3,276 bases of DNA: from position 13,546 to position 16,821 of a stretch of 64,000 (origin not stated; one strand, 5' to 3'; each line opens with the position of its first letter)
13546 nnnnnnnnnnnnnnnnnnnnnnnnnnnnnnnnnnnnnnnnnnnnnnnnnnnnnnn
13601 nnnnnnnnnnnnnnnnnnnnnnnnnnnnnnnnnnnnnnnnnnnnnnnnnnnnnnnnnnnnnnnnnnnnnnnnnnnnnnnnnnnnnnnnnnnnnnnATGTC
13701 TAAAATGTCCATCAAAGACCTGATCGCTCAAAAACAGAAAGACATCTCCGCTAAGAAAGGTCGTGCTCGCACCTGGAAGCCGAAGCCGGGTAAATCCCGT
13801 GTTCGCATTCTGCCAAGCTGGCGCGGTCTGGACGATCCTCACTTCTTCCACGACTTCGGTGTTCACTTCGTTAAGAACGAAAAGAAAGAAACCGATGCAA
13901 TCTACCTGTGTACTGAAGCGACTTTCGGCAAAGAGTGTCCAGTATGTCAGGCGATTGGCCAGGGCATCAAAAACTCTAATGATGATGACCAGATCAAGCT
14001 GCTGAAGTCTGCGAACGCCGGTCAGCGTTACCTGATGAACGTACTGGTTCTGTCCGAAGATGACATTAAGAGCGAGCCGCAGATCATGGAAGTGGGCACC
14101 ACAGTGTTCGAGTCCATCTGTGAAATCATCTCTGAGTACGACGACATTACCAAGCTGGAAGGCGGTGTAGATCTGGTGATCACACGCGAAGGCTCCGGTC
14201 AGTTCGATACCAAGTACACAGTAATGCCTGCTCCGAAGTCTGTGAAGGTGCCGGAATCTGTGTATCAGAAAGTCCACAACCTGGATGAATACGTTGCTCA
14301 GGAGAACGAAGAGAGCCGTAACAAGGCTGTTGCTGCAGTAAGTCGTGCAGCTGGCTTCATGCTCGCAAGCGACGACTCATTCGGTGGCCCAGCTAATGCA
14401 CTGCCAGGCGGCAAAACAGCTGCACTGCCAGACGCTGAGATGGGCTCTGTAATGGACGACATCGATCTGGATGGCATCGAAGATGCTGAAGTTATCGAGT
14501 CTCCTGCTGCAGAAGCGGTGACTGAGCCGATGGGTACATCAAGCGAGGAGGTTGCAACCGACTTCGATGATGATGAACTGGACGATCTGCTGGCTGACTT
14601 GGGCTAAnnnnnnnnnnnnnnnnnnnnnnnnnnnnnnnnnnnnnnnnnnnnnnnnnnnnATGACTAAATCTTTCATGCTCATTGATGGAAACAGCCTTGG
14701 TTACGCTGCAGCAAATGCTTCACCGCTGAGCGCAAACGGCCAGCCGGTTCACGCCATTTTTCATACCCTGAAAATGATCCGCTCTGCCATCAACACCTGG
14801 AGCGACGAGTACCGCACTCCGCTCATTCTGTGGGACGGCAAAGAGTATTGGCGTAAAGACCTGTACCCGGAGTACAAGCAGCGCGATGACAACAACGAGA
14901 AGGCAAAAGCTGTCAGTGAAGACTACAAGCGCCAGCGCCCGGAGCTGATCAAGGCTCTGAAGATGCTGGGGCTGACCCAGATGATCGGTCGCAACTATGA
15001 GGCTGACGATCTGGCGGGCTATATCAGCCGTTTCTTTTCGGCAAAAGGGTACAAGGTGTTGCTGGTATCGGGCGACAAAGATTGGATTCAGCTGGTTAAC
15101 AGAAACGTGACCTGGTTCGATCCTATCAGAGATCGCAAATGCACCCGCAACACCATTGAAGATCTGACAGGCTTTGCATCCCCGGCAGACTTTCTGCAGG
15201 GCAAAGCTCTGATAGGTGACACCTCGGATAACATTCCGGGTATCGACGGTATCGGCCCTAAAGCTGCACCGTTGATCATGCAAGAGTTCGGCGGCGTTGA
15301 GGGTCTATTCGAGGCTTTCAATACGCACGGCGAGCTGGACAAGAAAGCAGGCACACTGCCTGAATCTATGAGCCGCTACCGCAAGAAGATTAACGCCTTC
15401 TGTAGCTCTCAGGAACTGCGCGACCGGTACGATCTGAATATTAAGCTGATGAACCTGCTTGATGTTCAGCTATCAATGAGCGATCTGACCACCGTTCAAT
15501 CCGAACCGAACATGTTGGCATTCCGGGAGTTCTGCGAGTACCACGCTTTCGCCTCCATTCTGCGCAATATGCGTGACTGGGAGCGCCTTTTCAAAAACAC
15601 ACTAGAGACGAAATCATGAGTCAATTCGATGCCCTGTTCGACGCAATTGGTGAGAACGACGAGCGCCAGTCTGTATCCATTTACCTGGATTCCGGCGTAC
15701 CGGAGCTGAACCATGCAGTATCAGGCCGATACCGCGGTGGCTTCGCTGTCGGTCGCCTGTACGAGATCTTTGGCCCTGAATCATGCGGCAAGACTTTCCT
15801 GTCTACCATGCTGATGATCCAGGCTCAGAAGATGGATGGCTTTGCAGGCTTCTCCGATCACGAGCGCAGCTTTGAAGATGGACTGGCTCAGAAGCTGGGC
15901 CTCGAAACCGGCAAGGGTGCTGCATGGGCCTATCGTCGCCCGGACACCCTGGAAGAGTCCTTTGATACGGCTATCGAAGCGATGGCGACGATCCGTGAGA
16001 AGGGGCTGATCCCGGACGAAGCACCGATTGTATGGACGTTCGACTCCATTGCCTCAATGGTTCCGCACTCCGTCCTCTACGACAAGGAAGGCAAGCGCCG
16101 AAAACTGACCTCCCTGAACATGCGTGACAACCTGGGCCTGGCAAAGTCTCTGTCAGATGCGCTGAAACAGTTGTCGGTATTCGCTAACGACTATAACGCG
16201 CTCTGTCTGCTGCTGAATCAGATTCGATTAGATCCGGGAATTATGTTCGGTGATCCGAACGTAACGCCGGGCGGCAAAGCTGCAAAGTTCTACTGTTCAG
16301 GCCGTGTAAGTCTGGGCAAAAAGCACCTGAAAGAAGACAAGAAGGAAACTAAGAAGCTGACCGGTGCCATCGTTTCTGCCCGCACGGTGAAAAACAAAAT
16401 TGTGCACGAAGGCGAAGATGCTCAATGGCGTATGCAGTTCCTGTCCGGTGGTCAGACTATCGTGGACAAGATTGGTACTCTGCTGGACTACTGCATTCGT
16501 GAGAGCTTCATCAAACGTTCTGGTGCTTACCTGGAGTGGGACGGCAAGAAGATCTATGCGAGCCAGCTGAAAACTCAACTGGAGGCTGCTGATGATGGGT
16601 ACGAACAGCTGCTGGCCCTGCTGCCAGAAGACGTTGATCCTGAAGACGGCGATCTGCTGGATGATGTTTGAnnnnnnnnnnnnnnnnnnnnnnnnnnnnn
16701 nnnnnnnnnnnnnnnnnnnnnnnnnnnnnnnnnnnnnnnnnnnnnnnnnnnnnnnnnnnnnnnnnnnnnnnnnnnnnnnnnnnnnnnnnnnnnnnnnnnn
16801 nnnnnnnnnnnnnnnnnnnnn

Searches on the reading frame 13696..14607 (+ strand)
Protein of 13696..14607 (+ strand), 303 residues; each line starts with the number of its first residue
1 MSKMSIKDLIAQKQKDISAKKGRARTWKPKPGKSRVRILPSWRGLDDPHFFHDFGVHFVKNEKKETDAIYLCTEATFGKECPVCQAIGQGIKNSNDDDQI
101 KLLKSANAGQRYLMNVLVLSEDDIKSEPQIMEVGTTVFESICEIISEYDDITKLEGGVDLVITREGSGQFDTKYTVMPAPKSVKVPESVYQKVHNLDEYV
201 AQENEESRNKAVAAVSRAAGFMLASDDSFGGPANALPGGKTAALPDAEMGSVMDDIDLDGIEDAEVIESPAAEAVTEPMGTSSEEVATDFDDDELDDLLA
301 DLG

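Call 83: search_protein_families(library=phrogs, proteins=[window:13696-14607:+], max_evalue=0.00001)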
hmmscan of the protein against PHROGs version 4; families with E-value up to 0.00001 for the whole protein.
window:13696-14607:+ (303 aa): 2 families
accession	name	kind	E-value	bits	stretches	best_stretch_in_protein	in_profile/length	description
phrog_1192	-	DNA, RNA and nucleotide metabolism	8.3e-65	220.4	1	4-296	3-312/326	single strand DNA binding protein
phrog_1607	-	DNA, RNA and nucleotide metabolism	6.3e-07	30.3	1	77-199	65-195/285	single strand DNA binding protein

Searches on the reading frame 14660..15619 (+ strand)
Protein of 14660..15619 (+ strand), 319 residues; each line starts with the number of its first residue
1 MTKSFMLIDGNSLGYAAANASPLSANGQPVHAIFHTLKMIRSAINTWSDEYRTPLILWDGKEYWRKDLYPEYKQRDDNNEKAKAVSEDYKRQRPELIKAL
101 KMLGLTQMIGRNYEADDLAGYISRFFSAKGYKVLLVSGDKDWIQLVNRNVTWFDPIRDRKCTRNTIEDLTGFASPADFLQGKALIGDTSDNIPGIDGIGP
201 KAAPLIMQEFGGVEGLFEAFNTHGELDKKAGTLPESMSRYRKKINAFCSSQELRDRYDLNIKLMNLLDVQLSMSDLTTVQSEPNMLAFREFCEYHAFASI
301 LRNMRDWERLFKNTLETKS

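Call 83: search_protein_families(library=phrogs, proteins=[window:14660-15619:+], max_evalue=0.00001)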
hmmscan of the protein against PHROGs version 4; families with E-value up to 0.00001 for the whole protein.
window:14660-15619:+ (319 aa): 3 families
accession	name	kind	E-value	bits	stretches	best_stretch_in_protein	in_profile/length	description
phrog_107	-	DNA, RNA and nucleotide metabolism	2e-48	166.8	1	5-317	121-416/542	exonuclease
phrog_32545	-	unknown function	1.2e-31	110.9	1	5-185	3-185/186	-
phrog_30319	-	unknown function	7.3e-11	43.1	1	184-304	11-130/141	-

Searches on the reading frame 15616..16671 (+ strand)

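Call 83: search_protein_families(library=phrogs, proteins=[window:15616-16671:+], max_evalue=0.00001)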
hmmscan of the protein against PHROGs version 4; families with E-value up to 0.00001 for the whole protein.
window:15616-16671:+ (351 aa): 3 families
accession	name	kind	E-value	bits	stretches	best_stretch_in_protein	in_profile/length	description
phrog_97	-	other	5.8e-65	221.4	2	6-236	26-254/506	UvsX-like recombinase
phrog_9666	-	unknown function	9.7e-64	216.8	2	59-319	486-746/779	-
phrog_8337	-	DNA, RNA and nucleotide metabolism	3.3e-14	53.9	1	19-237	45-243/273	DNA repair protein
